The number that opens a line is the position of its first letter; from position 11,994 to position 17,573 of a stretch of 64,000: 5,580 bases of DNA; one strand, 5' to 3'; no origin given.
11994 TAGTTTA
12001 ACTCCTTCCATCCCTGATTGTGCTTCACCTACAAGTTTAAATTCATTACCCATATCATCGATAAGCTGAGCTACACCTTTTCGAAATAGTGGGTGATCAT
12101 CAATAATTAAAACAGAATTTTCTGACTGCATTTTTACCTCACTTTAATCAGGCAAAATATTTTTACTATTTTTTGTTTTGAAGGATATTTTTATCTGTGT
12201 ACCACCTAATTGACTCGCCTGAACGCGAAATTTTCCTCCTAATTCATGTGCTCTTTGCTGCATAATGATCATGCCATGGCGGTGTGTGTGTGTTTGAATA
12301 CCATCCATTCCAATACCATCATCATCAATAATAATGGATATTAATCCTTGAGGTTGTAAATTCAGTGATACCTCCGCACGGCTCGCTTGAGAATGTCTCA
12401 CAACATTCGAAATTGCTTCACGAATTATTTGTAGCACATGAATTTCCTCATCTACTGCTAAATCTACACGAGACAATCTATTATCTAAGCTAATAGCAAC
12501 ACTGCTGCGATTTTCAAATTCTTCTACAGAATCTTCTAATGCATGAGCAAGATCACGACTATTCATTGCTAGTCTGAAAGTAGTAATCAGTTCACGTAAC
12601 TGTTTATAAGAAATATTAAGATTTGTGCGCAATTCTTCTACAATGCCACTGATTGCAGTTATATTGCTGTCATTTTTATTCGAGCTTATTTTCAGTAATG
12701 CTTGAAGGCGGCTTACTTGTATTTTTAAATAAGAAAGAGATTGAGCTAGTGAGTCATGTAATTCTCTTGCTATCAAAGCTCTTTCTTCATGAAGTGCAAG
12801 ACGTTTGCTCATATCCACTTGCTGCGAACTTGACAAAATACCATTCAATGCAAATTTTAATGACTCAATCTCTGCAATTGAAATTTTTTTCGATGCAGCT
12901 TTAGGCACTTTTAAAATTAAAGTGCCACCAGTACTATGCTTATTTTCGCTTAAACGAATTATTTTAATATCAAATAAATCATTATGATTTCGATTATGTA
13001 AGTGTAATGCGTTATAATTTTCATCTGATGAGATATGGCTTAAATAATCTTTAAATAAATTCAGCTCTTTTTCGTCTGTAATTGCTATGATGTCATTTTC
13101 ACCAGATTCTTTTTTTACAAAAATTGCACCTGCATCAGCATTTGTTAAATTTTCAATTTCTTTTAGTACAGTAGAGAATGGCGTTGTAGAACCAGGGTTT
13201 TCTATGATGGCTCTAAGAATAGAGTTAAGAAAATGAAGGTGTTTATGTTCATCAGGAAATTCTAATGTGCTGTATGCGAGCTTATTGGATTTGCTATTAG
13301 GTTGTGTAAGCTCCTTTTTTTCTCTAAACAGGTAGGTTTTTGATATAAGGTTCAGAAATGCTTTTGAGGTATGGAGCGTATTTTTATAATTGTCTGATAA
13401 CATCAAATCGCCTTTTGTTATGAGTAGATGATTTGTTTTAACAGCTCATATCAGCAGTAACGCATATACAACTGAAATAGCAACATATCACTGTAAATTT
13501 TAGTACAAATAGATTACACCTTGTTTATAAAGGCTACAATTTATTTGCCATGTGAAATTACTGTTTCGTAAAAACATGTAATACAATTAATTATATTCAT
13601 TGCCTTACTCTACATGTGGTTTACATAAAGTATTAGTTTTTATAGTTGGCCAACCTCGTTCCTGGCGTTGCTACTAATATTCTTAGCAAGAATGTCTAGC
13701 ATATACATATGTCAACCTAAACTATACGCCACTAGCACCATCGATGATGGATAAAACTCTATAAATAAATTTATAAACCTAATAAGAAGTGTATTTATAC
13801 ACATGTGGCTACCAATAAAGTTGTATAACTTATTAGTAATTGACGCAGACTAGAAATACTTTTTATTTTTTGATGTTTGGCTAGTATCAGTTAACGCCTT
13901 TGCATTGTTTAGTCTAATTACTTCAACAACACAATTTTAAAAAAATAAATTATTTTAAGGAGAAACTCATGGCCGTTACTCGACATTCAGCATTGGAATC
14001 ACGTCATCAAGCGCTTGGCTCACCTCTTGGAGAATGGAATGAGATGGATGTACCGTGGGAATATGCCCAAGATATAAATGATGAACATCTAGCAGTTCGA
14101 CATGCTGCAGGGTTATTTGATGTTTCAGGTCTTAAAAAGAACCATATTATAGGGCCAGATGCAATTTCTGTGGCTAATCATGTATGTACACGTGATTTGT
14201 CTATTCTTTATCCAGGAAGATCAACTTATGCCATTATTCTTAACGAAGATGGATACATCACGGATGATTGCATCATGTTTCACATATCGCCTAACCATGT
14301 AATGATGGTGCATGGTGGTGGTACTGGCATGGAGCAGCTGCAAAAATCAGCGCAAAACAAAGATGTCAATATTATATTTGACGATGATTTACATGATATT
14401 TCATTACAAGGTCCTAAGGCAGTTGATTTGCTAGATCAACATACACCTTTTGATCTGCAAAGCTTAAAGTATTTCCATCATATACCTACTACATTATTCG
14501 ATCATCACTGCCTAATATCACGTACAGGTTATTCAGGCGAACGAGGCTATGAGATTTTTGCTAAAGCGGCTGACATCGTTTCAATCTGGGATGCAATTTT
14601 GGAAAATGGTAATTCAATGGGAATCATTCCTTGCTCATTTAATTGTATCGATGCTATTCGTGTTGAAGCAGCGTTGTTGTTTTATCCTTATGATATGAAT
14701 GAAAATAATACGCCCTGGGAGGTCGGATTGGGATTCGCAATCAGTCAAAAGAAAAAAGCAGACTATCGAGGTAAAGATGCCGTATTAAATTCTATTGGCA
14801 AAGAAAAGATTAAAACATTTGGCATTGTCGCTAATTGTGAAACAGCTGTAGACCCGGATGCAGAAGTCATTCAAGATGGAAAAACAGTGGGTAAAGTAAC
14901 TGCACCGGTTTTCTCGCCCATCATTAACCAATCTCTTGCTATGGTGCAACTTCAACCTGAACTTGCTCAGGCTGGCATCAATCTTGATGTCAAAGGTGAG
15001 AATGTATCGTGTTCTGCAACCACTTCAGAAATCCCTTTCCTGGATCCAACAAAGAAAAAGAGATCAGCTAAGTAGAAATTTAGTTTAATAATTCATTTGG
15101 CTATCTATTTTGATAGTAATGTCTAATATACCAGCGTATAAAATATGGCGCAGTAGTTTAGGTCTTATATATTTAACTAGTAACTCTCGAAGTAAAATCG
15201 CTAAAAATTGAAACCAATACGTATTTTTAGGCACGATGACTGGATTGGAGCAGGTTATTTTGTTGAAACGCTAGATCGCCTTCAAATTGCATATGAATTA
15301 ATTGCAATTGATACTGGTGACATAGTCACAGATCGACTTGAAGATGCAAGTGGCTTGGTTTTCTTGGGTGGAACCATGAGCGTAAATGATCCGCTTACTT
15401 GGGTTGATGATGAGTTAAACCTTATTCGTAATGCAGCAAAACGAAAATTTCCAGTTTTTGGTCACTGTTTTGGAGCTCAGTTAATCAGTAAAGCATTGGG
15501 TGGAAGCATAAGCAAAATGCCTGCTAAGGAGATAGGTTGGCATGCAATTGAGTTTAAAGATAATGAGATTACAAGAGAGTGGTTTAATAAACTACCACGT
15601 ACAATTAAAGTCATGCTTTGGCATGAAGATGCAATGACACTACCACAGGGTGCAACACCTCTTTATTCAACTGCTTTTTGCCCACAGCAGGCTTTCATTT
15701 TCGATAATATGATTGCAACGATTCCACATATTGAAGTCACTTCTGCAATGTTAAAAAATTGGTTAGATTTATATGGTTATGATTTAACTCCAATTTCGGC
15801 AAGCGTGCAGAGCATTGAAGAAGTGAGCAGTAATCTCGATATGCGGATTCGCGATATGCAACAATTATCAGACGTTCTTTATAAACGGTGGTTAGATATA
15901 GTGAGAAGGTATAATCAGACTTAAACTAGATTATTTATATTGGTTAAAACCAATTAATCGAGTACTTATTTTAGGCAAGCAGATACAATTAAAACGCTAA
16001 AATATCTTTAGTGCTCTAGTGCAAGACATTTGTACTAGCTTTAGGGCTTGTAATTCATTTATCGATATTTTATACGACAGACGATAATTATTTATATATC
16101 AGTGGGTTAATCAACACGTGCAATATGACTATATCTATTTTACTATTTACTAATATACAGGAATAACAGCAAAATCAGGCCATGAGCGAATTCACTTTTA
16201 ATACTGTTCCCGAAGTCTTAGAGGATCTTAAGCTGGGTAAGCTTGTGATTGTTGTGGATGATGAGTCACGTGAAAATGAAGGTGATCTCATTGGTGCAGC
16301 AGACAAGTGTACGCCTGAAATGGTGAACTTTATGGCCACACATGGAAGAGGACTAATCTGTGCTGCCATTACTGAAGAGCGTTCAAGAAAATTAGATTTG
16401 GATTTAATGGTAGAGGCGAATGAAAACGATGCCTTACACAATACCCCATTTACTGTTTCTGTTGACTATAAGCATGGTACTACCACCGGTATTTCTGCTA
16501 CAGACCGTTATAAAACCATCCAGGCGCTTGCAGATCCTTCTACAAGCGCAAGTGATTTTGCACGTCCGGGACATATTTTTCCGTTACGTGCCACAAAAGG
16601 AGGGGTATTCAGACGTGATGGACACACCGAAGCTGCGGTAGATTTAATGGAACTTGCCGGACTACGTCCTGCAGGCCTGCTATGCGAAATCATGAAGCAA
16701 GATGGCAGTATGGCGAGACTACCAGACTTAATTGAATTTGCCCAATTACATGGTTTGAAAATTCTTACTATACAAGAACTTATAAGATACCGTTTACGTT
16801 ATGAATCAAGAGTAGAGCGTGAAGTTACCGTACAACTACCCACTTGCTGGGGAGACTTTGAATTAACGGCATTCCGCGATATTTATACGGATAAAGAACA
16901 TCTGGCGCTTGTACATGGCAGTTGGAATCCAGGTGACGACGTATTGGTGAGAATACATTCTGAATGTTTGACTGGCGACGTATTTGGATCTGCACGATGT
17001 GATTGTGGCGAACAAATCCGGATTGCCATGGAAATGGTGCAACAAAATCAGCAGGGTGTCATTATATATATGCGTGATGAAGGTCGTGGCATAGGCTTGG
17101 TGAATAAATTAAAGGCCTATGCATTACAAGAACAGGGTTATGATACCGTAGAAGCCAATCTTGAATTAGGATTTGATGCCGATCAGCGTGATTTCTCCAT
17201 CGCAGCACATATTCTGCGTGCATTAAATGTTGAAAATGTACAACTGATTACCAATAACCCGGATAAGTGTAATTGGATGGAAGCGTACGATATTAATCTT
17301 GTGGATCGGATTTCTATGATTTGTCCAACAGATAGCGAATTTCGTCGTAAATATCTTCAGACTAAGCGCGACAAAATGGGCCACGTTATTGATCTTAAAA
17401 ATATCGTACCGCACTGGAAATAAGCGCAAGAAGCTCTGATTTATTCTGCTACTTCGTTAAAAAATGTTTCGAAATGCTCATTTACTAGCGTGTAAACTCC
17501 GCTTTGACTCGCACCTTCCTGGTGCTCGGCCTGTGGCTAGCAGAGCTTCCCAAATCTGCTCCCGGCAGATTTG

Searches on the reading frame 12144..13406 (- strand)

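Call 3: search_protein_families(library=pfam, proteins=[window:12144-13406:-])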
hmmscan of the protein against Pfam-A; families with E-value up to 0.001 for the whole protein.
window:12144-13406:- (420 aa): 2 families
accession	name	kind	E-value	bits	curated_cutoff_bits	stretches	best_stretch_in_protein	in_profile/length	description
PF07730.19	HisKA_3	-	1.8e-12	48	24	1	208-278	1-64/68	Histidine kinase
PF02518.31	HATPase_c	-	1.5e-10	42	26.4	1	321-411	3-109/111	Histidine kinase-, DNA gyrase B-, and HSP90-like ATPase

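Call 4: search_protein_families(library=ncbifam, proteins=[window:12144-13406:-])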
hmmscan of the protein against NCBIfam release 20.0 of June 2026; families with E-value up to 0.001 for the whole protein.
window:12144-13406:- (420 aa): 10 families
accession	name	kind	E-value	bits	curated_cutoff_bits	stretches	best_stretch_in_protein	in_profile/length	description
NF008184.0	PRK10935.1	equivalog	3e-65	220.9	553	1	118-415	267-563/565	nitrate/nitrite two-component system sensor histidine kinase NarQ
NF007896.0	PRK10600.1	equivalog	3e-60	204.5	578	1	46-414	237-588/598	nitrate/nitrite two-component system sensor histidine kinase NarX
NF052443.1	SensHisKinMctS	equivalog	1.5e-21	76.2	700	1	206-409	248-446/457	two-component system sensor histidine kinase MctS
NF008649.0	PRK11644.1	equivalog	4.1e-21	75.3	408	1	198-409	291-494/499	signal transduction histidine-protein kinase/phosphatase UhpB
NF052531.1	Strep_LiaS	equivalog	3.5e-19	69.2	450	1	199-408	123-324/328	envelope stress sensor histidine kinase LiaS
NF047786.1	his_kin_MadS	equivalog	6.1e-19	68.4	500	1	198-407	220-431/434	MadS family sensor histidine kinase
NF047322.1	HK_morpho_MacS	equivalog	4.5e-07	29.4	300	1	199-408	173-365/367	MacS family sensor histidine kinase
NF012226.0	AdeS_HK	equivalog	6.4e-05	22.3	500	1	248-391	181-317/353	two-component sensor histidine kinase AdeS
NF007898.0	PRK10604.1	equivalog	6.7e-05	22.2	478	0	227-368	223-362/433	two-component system sensor histidine kinase RstB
TIGR01925.2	spIIAB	equivalog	0.00017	21.5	135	1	298-373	12-90/137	anti-sigma F factor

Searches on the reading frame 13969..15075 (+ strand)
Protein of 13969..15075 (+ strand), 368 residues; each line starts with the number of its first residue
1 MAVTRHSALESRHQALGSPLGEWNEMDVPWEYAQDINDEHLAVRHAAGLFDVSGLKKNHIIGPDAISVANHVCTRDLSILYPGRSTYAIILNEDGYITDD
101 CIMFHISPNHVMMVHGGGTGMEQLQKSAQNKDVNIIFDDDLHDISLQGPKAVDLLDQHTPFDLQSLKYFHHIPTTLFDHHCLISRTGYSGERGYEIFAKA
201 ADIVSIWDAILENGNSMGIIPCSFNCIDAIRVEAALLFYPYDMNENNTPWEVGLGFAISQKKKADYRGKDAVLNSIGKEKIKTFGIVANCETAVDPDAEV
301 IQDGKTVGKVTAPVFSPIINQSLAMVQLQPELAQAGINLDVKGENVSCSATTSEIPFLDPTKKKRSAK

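Call 3: search_protein_families(library=pfam, proteins=[window:13969-15075:+])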
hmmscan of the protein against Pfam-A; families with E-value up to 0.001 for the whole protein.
window:13969-15075:+ (368 aa): 2 families
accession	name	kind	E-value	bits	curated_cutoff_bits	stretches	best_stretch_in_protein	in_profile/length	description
PF01571.26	GCV_T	-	1.9e-68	230.9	25.6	1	10-257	2-255/255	Aminomethyltransferase folate-binding domain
PF08669.17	GCV_T_C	-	2.2e-09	37.5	25.9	1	288-359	8-80/80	Glycine cleavage T-protein C-terminal barrel domain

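Call 4: search_protein_families(library=ncbifam, proteins=[window:13969-15075:+])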
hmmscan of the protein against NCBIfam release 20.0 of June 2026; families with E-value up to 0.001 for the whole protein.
window:13969-15075:+ (368 aa): 8 families
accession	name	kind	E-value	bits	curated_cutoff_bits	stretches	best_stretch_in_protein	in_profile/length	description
NF001567.0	PRK00389.1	subfamily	1.1e-71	241.7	300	1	5-362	4-357/359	glycine cleavage system aminomethyltransferase GcvT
NF053776.1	TmaoDeMthMsil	equivalog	3.5e-67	227.5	1100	1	2-365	383-761/763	trimethylamine N-oxide demethylase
TIGR00528.1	gcvT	equivalog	5.2e-59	200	235.85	1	7-345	4-347/362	glycine cleavage system aminomethyltransferase GcvT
NF010093.0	PRK13579.1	equivalog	6.9e-56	189.6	459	1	5-364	10-370/371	glycine cleavage system aminomethyltransferase GcvT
NF009133.0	PRK12486.1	equivalog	9.7e-39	133.3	410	1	23-354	32-365/369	dimethylsulfoniopropionate demethylase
TIGR01372.1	soxA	subfamily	2.9e-38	131.3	1164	1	4-365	607-994/996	sarcosine oxidase subunit alpha family protein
NF047633.1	SyrngDmethDesA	equivalog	1.3e-15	56.9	800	1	27-225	28-238/453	syringate O-demethylase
NF047885.1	VanMgalDeMLigM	equivalog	1.2e-10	40.9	580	1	28-231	28-245/461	vanillate/3-O-methylgallate O-demethylase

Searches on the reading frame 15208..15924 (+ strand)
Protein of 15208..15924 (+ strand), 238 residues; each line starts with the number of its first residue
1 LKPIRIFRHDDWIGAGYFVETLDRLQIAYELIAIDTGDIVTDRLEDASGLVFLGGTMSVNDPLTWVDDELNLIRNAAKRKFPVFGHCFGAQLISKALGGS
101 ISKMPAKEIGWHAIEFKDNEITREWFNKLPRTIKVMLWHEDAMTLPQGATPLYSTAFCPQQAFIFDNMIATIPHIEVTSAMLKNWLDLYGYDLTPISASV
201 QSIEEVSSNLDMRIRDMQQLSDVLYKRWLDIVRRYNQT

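Call 23: search_protein_families(library=pfam, proteins=[window:15208-15924:+], max_evalue=0.00001)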
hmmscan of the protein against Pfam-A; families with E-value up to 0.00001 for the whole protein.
window:15208-15924:+ (238 aa): 2 families
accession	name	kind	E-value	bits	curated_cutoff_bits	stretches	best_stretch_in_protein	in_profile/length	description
PF00117.34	GATase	-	1.7e-14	54.4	22.8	1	21-151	16-144/190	Glutamine amidotransferase class-I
PF07722.19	Peptidase_C26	-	2e-06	28.2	20.5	1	69-103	94-128/219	Peptidase C26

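Call 86: search_protein_families(library=ncbifam, proteins=[window:15208-15924:+], max_evalue=1e-10)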
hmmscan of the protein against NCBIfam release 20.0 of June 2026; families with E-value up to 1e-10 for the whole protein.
window:15208-15924:+ (238 aa): 7 families
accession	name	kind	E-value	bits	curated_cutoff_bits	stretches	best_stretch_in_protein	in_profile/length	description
NF005458.0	PRK07053.1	equivalog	1.9e-33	115.8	250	1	1-232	2-232/234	glutamine amidotransferase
NF005072.0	PRK06490.1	equivalog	9.2e-27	93.6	339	1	3-187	15-197/251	glutamine amidotransferase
NF006098.0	PRK08250.1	equivalog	1.3e-21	77.2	301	1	7-233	6-234/239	glutamine amidotransferase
NF006562.0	PRK09065.1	equivalog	9e-20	71.2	205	1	18-188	29-201/242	glutamine amidotransferase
NF005743.0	PRK07567.1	equivalog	1.2e-14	54.1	264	1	32-190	37-205/245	glutamine amidotransferase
TIGR00888.1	guaA_Nterm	equivalog_domain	4.5e-12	45.8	172.15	1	24-164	20-152/188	glutamine-hydrolyzing GMP synthase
NF001975.0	PRK00758.1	equivalog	2.2e-11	43.7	198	1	21-164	20-150/185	GMP synthase subunit A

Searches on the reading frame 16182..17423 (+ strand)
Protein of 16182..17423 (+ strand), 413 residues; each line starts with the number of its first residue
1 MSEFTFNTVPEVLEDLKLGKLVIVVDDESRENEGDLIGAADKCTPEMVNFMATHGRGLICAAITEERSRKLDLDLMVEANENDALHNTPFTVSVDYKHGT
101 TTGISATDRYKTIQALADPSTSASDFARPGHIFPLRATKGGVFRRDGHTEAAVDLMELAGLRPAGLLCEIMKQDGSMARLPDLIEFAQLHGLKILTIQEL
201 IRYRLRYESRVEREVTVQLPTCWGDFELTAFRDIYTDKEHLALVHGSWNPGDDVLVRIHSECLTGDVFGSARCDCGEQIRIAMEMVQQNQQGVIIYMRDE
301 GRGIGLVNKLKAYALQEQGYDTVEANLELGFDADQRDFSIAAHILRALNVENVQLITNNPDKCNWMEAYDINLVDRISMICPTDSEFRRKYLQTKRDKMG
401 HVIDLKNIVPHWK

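Call 23: search_protein_families(library=pfam, proteins=[window:16182-17423:+], max_evalue=0.00001)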
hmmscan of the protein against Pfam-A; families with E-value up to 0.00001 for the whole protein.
window:16182-17423:+ (413 aa): 2 families
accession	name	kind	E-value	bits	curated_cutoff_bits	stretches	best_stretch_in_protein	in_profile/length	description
PF00926.24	DHBP_synthase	-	6.5e-85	283.9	26.4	1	11-203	2-191/191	3,4-dihydroxy-2-butanone 4-phosphate synthase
PF00925.25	GTP_cyclohydro2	-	6.2e-67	224.7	23.3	1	213-377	2-164/165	GTP cyclohydrolase II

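Call 86: search_protein_families(library=ncbifam, proteins=[window:16182-17423:+], max_evalue=1e-10)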
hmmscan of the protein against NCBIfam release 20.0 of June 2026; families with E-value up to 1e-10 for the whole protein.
window:16182-17423:+ (413 aa): 11 families
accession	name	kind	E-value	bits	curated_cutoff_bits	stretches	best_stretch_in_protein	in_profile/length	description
NF006803.0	PRK09311.1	equivalog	2.9e-176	586.3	569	1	3-406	6-407/417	bifunctional 3,4-dihydroxy-2-butanone-4-phosphate synthase/GTP cyclohydrolase II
NF006806.0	PRK09319.1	equivalog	1.4e-167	558.7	764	1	3-407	8-413/561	bifunctional 3,4-dihydroxy-2-butanone-4-phosphate synthase/GTP cyclohydrolase II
NF010626.1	PRK14019.1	equivalog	5e-117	390.9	513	1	6-375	2-359/364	bifunctional 3,4-dihydroxy-2-butanone-4-phosphate synthase/GTP cyclohydrolase II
NF006805.0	PRK09318.1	equivalog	1e-106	357.2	486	1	13-407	5-384/387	bifunctional 3,4-dihydroxy-2-butanone-4-phosphate synthase/GTP cyclohydrolase II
NF006804.0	PRK09314.1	equivalog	5.2e-89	298.7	432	1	6-301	3-288/339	bifunctional 3,4-dihydroxy-2-butanone 4-phosphate synthase/GTP cyclohydrolase II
NF009132.0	PRK12485.1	equivalog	1.1e-82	278.1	693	1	5-377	2-365/369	bifunctional 3,4-dihydroxy-2-butanone-4-phosphate synthase/GTP cyclohydrolase II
NF001591.0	PRK00393.1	subfamily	2.1e-77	259.1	148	1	210-406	3-197/199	GTP cyclohydrolase II RibA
TIGR00506.1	ribB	equivalog_domain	4.2e-77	258.3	177.45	1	6-204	2-204/204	3,4-dihydroxy-2-butanone-4-phosphate synthase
TIGR00505.1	ribA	equivalog_domain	9.6e-75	250.3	205.85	1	215-403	4-191/191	GTP cyclohydrolase II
NF006456.0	PRK08815.1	equivalog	4.9e-60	203.8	464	1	150-408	122-370/376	GTP cyclohydrolase II RibA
NF004437.0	PRK05773.1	equivalog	5.9e-23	81.3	262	1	10-201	4-214/219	3,4-dihydroxy-2-butanone 4-phosphate synthase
